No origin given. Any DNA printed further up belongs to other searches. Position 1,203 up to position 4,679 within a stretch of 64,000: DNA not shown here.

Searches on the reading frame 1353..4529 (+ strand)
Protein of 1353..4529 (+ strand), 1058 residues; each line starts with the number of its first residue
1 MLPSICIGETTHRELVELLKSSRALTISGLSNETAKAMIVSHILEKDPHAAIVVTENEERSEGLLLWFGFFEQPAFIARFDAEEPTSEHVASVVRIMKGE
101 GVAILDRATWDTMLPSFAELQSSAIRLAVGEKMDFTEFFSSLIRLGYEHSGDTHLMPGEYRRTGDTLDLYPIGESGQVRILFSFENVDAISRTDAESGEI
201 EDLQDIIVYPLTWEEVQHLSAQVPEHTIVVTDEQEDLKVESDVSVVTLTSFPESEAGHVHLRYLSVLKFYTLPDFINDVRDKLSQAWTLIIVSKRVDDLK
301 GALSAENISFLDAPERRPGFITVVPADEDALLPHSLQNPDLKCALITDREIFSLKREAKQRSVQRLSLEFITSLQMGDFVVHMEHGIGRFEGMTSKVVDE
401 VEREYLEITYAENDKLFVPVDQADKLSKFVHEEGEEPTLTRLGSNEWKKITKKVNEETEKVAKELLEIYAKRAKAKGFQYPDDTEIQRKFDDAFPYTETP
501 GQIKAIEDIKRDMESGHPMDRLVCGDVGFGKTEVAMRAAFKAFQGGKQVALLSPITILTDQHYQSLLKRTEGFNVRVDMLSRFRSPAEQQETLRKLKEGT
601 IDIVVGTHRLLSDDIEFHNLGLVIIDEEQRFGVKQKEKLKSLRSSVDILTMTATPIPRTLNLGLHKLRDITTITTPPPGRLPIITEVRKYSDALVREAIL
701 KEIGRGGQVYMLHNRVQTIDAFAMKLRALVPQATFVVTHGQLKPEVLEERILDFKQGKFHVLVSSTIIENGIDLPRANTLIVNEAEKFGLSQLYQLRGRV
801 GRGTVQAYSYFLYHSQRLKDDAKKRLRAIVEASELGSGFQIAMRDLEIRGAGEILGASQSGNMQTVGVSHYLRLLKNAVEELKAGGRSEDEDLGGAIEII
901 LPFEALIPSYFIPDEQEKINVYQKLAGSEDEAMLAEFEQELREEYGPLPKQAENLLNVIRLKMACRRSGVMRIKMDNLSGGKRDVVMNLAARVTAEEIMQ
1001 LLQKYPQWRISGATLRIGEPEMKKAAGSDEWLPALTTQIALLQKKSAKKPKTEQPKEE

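Call 103: search_protein_families(library=pfam, proteins=[window:1353-4529:+], max_evalue=0.001)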
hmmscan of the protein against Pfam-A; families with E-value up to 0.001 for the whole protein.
window:1353-4529:+ (1058 aa): 6 families
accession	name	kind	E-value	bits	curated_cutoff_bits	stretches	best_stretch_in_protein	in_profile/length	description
PF00270.35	DEAD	-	1.1e-25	90.7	26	1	499-660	1-164/167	DEAD/DEAH box helicase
PF03461.20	TRCF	-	1.9e-21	76.7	25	1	901-977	1-77/95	TRCF domain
PF00271.37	Helicase_C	-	3.4e-21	76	23.5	1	699-802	10-108/110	Helicase conserved C-terminal domain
PF02559.22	CarD_TRCF_RID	-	1.3e-20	73.7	23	1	374-430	1-57/57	CarD-like/TRCF RID domain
PF17757.6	UvrB_inter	-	1.3e-14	54.5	22.9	1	125-211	1-88/91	UvrB interaction domain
PF04851.21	ResIII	-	2.6e-08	34.4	22.5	1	499-655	5-162/164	Type III restriction enzyme, res subunit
